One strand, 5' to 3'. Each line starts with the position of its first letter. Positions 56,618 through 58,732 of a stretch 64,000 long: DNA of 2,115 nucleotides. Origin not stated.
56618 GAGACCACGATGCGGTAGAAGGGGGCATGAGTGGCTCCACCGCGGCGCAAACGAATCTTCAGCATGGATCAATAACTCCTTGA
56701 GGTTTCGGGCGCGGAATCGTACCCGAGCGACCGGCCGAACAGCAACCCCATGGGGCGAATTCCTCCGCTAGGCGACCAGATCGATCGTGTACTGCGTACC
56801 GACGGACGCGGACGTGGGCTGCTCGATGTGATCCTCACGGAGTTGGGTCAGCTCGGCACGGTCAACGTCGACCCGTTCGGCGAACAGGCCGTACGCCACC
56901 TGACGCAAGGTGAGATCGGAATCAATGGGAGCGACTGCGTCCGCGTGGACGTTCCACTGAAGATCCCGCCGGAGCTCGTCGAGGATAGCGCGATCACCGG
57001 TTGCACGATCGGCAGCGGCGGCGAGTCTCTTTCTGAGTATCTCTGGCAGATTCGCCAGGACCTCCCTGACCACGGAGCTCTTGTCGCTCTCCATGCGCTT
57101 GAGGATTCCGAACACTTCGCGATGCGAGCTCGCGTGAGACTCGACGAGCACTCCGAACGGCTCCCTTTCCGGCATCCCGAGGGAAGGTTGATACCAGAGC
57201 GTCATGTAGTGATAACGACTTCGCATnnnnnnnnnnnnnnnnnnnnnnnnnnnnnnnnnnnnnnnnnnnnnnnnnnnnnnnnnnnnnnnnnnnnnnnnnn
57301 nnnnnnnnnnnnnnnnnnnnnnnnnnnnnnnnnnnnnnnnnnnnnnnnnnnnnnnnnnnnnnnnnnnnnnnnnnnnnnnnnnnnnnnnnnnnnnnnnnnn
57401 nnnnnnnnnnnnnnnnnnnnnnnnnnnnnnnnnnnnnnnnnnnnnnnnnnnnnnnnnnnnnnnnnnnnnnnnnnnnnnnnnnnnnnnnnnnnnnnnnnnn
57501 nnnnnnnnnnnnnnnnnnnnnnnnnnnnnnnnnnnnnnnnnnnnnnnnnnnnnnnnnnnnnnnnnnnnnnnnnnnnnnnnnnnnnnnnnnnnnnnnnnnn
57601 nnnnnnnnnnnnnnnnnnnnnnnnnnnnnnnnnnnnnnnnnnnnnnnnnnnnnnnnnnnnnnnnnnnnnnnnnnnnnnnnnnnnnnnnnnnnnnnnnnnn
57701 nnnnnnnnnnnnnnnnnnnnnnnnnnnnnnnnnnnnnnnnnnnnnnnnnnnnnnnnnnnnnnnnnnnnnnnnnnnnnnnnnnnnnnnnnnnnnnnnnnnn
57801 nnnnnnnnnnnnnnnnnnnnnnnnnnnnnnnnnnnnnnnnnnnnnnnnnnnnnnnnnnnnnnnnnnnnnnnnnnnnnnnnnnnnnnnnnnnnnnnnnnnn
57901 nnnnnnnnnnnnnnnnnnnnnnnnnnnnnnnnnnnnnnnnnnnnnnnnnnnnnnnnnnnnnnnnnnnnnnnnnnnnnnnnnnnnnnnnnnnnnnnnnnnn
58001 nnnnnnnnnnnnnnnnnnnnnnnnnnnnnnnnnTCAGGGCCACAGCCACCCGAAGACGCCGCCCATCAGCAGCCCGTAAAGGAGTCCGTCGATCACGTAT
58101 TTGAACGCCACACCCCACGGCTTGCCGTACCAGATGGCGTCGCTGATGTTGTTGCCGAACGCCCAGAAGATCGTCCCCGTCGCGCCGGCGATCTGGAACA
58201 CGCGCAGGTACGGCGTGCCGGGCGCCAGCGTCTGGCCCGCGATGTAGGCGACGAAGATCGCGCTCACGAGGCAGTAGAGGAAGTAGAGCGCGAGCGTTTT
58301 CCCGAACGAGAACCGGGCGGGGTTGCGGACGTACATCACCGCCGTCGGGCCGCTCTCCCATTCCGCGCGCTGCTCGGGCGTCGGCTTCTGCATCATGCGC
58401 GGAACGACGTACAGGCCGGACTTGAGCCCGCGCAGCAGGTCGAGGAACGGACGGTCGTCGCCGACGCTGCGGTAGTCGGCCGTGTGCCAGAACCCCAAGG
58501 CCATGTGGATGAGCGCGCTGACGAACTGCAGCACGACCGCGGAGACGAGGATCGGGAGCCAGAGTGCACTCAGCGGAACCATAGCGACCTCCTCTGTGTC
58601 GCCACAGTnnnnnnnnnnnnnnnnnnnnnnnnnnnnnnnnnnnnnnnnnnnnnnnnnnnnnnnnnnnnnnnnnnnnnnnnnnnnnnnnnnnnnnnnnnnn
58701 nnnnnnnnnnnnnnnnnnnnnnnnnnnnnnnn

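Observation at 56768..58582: Lower-GC HipA-like kinase plus DUF3037-like cassette inserted between ffh and rpsP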

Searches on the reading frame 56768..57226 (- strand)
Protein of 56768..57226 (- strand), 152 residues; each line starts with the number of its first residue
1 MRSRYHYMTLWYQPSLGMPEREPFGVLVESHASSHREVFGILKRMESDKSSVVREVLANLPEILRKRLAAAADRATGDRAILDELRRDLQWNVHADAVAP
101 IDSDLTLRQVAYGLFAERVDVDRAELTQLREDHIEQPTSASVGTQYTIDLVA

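Call 3: search_protein_families(library=pfam, proteins=[window:56768-57226:-], max_evalue=1)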
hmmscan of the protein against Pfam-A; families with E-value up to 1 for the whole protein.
window:56768-57226:- (152 aa): 0 families

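Call 4: search_protein_families(library=ncbifam, proteins=[window:56768-57226:-], max_evalue=1)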
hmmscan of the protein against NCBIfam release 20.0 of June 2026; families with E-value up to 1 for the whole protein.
window:56768-57226:- (152 aa): 1 family
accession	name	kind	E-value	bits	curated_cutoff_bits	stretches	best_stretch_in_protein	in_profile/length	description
NF010435.0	PRK13861.1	equivalog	0.07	12.6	255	1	20-98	94-172/293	type IV secretion system protein VirB9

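Call 5: search_protein_families(library=padloc, proteins=[window:56768-57226:-], max_evalue=1)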
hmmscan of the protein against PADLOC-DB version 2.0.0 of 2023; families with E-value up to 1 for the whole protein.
window:56768-57226:- (152 aa): 0 families

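Call 6: search_protein_families(library=phrogs, proteins=[window:56768-57226:-], max_evalue=1)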
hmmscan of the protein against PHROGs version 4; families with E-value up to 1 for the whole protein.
window:56768-57226:- (152 aa): 0 families

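Call 8: find_homologous_proteins(query=window:56768-57226:-)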
Query window:56768-57226:- (152 aa): 8 proteins with E <= 0.001 among 137 candidates.
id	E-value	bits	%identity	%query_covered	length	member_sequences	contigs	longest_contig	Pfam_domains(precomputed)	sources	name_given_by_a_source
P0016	2.6e-87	308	100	95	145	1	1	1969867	-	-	-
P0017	2.4e-76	272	86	95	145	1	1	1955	-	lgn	-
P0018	7.1e-54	200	65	100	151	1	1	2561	-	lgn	-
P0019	4.4e-50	187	62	99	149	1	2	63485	-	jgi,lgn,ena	-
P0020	4.9e-48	181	59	100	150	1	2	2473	-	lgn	-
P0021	4.7e-47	178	61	100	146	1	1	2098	-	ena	-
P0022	1.4e-46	176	57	100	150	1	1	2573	-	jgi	jgi:hypothetical protein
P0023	3.4e-43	165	53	100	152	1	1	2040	-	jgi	jgi:hypothetical protein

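Call 39: search_protein_representatives(alignment_id=A3)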
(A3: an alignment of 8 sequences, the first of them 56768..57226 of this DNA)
Query: 8 sequences, 151 profile positions. Proteins with E-value up to 0.001 (for the whole library): 43; up to 1e-10: 17; up to 1e-30: 3. The best 43 are listed.
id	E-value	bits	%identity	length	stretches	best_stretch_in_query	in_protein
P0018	1.9e-79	281.1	-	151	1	1-151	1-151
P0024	9.1e-50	184.8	-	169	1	2-149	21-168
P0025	2.8e-35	137.7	-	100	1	3-99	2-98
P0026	8.8e-26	106.9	-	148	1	1-124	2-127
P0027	4.8e-24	101.3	-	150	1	4-147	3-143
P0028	2.9e-21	92.2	-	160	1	2-74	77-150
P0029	2.7e-20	89.1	-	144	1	1-120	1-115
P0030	5.2e-20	88.2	-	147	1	1-119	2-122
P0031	7.7e-19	84.4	-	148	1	1-100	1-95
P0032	2.2e-18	82.9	-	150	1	1-121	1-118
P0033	3.0e-16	76.0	-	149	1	1-128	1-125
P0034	6.0e-16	75.0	-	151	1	2-120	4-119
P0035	7.1e-16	74.7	-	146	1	2-132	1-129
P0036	1.2e-15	74.0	-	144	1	1-119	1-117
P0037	1.4e-15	73.8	-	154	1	6-119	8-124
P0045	6.0e-09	52.3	-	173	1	1-129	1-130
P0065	9.8e-04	35.3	-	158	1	3-120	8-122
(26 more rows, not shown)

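Call 41: predict_structure(alignment_id=A3)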
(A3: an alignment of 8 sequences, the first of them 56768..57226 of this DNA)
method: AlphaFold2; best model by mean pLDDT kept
length: 152 residues; sequences in the alignment: 8
mean_pLDDT: 59.9   pTM: 0.48
mean pLDDT of the five models: 59.9, 56.3, 51.0, 47.9, 45.8
residues with pLDDT >= 90: 0; 70-90: 13; 50-70: 118; < 50: 21
segments of 3 or more residues with pLDDT < 50: 16-23, 43-49
pLDDT, mean of each block of 10 residues (from residue 1): 60 51 55 63 49 56 70 64 62 58 68 62 62 58 61 53
secondary structure, 60 per line:
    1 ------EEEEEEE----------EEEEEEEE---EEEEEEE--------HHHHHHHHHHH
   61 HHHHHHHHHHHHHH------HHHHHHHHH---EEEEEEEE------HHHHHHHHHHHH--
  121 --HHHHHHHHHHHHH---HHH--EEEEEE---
elements in order: E7-13 E24-31 E35-41 H50-74 H81-89 E93-100 H107-118 H123-135 E144-149

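Call 42: search_protein_families(library=pfam, alignment_id=A4, max_evalue=1)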
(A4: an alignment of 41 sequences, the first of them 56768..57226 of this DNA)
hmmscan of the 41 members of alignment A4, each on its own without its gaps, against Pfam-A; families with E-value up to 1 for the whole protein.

A. member 1, window:56768-57226:- (152 aa): 0 families

B. families by the number of members that match (of 41 scanned): 10 families
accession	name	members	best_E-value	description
PF05714.16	PFam54_60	1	0.0038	Borrelia Bbcrasp-1 domain containing protein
PF03889.18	ArfA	1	0.036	Alternative ribosome-rescue factor A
PF07586.16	HXXSHH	1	0.047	Protein of unknown function (DUF1552)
PF20292.4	MC7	1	0.059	ABC-three component (ABC-3C) system Middle Component 7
PF18993.5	Rv0078B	1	0.062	Rv0078B-related antitoxin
PF04655.20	APH_6_hur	1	0.091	Aminoglycoside/hydroxyurea antibiotic resistance kinase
PF12873.12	DUF3825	1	0.1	Domain of unknown function (DUF3825)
PF17656.6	ChapFlgA_N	1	0.12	FlgA N-terminal domain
PF21354.3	STAT_linker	1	0.13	Signal transducer and activator of transcription, linker domain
PF04841.19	Vps16_N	1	0.18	Vps16, N-terminal region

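Call 43: search_protein_families(library=padloc, alignment_id=A4, max_evalue=1)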
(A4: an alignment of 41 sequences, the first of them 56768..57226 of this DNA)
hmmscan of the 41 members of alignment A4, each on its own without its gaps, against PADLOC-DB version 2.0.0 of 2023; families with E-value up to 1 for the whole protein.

A. member 1, window:56768-57226:- (152 aa): 0 families

B. families by the number of members that match (of 41 scanned): 7 families
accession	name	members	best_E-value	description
PDLC02173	Drt2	1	0.0018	-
PDLC02918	DUF626_VIII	1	0.0069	-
PDLC02371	PycTIR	1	0.0078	-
PDLC03757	Drt2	1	0.02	DRT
PDLC03324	MTase_II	1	0.03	Type II methyltransferase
PDLC00186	HamB1|HamB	1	0.032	DEAD-box helicase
PDLC04738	PDC-M62A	1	0.062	-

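Call 44: find_homologous_proteins(query=A4, max_evalue=0.01)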
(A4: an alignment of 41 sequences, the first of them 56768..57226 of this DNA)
Query A4 (41 sequences) (152 aa, profile of the alignment): 16 proteins with E <= 0.01 among 2951 candidates.
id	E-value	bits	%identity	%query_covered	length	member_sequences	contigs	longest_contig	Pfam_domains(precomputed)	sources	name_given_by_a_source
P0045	2.9e-42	162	25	78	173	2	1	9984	-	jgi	-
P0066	1.8e-41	159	24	78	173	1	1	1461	-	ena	-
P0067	1.5e-40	156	32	76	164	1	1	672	-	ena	-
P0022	1.1e-37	147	57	100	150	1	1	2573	-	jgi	jgi:hypothetical protein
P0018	1.2e-37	147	65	100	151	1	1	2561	-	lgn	-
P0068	1.7e-36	143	25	76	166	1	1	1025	-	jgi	jgi:hypothetical protein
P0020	4.6e-36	142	59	100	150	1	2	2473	-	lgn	-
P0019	9.2e-36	141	62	99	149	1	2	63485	-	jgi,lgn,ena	-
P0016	4.5e-35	139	100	95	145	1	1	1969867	-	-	-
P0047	1.0e-34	137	25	77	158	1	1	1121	-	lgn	-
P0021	1.7e-34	137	61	100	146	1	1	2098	-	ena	-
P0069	1.7e-34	137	28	78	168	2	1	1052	-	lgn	-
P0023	3.5e-34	136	53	100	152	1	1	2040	-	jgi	jgi:hypothetical protein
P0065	7.8e-34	135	24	76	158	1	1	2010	-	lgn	-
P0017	1.7e-32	130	86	95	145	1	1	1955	-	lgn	-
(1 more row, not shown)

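Call 75: fold_search(model_id=the predicted structure, library=viral)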
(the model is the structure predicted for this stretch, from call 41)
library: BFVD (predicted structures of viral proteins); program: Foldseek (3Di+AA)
matches with E <= 10: 241; with E <= 0.001: 0
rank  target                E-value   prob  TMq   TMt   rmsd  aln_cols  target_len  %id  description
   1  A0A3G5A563            1.9e-01  0.09  0.19  0.17  14.2       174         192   13  Uncharacterized protein [Harvfovirus sp.]
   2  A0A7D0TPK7            3.7e-01  0.04  0.16  0.15  22.4       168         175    9  Uncharacterized protein [Pseudomonas phage CHF17]
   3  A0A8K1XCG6            3.9e-01  0.10  0.20  0.04   9.7       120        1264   14  (no name in the UniProt tables at hand)
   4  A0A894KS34            5.3e-01  0.11  0.17  0.19   8.9        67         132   10  PCP2475L 5 [African swine fever virus]
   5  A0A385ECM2            6.0e-01  0.10  0.22  0.27   9.2       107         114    9  Uncharacterized protein [Caulobacter phage CcrPW]
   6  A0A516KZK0            7.6e-01  0.11  0.28  0.19  10.5       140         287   11  (no name in the UniProt tables at hand)
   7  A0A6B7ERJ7            1.0e+00  0.08  0.19  0.23   6.9        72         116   14  (no name in the UniProt tables at hand)
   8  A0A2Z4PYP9            1.0e+00  0.02  0.16  0.15  21.1       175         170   12  (no name in the UniProt tables at hand)
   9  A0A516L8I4            1.2e+00  0.18  0.34  0.41  13.6       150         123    7  (no name in the UniProt tables at hand)
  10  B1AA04                1.2e+00  0.06  0.13  0.16   9.2        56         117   11  Tyrosine protein kinase (Fragment) [Flamingopox virus]
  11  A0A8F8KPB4            1.3e+00  0.08  0.16  0.04  12.1        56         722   11  Uncharacterized protein [Clandestinovirus]
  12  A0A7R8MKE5            1.4e+00  0.13  0.33  0.36   9.7       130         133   12  Uncharacterized protein [Klebsiella phage vB_KppS-Storm]
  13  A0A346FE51            1.4e+00  0.02  0.13  0.16  16.4       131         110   10  (no name in the UniProt tables at hand)
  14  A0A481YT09            1.5e+00  0.07  0.24  0.25  12.4       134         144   12  Uncharacterized protein [Marseillevirus LCMAC102]
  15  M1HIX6                1.5e+00  0.04  0.20  0.20  15.4       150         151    7  (no name in the UniProt tables at hand)
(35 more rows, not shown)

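Call 91: search_solved_structures(query=A4, max_evalue=10)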
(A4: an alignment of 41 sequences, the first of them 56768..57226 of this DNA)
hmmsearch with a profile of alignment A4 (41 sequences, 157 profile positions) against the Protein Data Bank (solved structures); distinct sequences matched with E-value up to 10: 8.
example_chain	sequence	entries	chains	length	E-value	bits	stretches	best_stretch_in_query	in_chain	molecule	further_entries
9p3n_A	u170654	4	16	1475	2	11.4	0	64-93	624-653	Green fluorescent protein,Transient receptor potential cation channel subfamily M member 5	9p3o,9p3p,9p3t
9p3v_A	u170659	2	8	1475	2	11.4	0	64-93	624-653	RNA-directed RNA polymerase L,Transient receptor potential cation channel subfamily M memb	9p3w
9p3u_C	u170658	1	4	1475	2.1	11.3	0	64-93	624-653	RNA-directed RNA polymerase L,Transient receptor potential cation channel subfamily M memb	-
9p3q_A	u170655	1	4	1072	2.3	11.2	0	64-93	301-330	Transient receptor potential cation channel subfamily M member 5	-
9p3s_A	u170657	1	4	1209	2.5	11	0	64-93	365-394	Transient receptor potential cation channel subfamily M member 5 isoform X1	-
7mbt_A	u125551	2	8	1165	2.5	11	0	64-93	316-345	Transient receptor potential melastatin 5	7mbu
9p3r_A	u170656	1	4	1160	2.6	11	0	64-93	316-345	Transient receptor potential cation channel subfamily M member 5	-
7mbp_A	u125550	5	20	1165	2.6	11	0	64-93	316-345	Transient receptor potential melastatin 5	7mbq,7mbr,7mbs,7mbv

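Call 97: find_encoding_contigs(protein=P0045, flank=4000, max_places=2)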
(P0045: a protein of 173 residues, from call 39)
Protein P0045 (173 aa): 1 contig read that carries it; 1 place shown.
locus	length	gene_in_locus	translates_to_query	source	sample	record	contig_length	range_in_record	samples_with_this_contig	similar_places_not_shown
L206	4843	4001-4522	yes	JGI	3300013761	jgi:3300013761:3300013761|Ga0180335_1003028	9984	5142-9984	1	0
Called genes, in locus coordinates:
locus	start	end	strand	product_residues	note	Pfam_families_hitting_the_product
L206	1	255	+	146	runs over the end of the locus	PF22636:FlK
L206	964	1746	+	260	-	PF04326:SLFN_AlbA_2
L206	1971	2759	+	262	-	PF00795:CN_hydrolase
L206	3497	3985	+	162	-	-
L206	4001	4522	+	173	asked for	-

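Call 98: find_encoding_contigs(protein=P0065, flank=3000, max_places=2)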
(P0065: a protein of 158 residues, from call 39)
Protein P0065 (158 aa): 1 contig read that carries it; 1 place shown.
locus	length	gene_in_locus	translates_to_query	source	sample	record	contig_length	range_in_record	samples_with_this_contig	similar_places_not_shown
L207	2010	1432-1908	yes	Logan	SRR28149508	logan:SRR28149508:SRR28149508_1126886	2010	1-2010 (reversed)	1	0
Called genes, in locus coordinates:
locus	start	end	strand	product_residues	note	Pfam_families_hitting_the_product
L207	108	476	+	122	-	-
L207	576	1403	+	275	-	PF20613:HipA_2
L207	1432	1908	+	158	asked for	-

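Call 110: search_protein_families(library=padloc, proteins=[L207:576-1403:+], max_evalue=0.1)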
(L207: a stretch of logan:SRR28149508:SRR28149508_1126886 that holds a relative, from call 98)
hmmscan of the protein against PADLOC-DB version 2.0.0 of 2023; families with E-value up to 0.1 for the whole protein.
L207:576-1403:+ (275 aa): 7 families
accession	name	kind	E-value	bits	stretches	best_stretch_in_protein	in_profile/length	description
PDLC04344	PDC-M03A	-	4.5e-09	34.2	1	139-189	142-192/305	-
PDLC04340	PDC-M03A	-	3e-08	31.5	1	224-270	229-275/280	-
PDLC04342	PDC-M03A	-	5.5e-07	27.4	1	143-189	147-194/299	-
PDLC04766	PDC-M66A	-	4.2e-05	20.9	1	78-192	61-176/270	-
PDLC04345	PDC-M03A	-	0.00022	18.6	0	134-188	135-192/302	-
PDLC04337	PDC-M03A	-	0.0038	14.8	0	148-189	91-133/250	-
PDLC04339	PDC-M03A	-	0.021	12.2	0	150-177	140-167/293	-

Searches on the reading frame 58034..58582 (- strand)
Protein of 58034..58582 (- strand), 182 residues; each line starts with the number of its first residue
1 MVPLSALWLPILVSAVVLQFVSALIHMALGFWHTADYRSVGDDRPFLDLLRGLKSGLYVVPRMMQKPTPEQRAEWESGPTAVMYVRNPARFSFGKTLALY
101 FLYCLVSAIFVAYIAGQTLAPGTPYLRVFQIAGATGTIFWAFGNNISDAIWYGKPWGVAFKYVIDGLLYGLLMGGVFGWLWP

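Call 3: search_protein_families(library=pfam, proteins=[window:58034-58582:-], max_evalue=1)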
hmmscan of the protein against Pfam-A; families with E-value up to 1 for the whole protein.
window:58034-58582:- (182 aa): 1 family
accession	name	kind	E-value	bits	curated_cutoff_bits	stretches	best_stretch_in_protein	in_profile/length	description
PF13858.11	DUF4199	-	0.27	12.1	32.3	0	88-112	58-82/165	Protein of unknown function (DUF4199)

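Call 4: search_protein_families(library=ncbifam, proteins=[window:58034-58582:-], max_evalue=1)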
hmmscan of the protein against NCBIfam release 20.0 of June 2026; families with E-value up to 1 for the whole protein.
window:58034-58582:- (182 aa): 0 families

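Call 5: search_protein_families(library=padloc, proteins=[window:58034-58582:-], max_evalue=1)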
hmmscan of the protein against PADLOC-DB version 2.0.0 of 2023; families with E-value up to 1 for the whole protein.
window:58034-58582:- (182 aa): 0 families

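Call 6: search_protein_families(library=phrogs, proteins=[window:58034-58582:-], max_evalue=1)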
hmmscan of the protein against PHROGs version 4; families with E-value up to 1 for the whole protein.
window:58034-58582:- (182 aa): 1 family
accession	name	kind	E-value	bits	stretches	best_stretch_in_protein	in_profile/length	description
phrog_16593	-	DNA, RNA and nucleotide metabolism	0.35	10.1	0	22-113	30-118/823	DNA primase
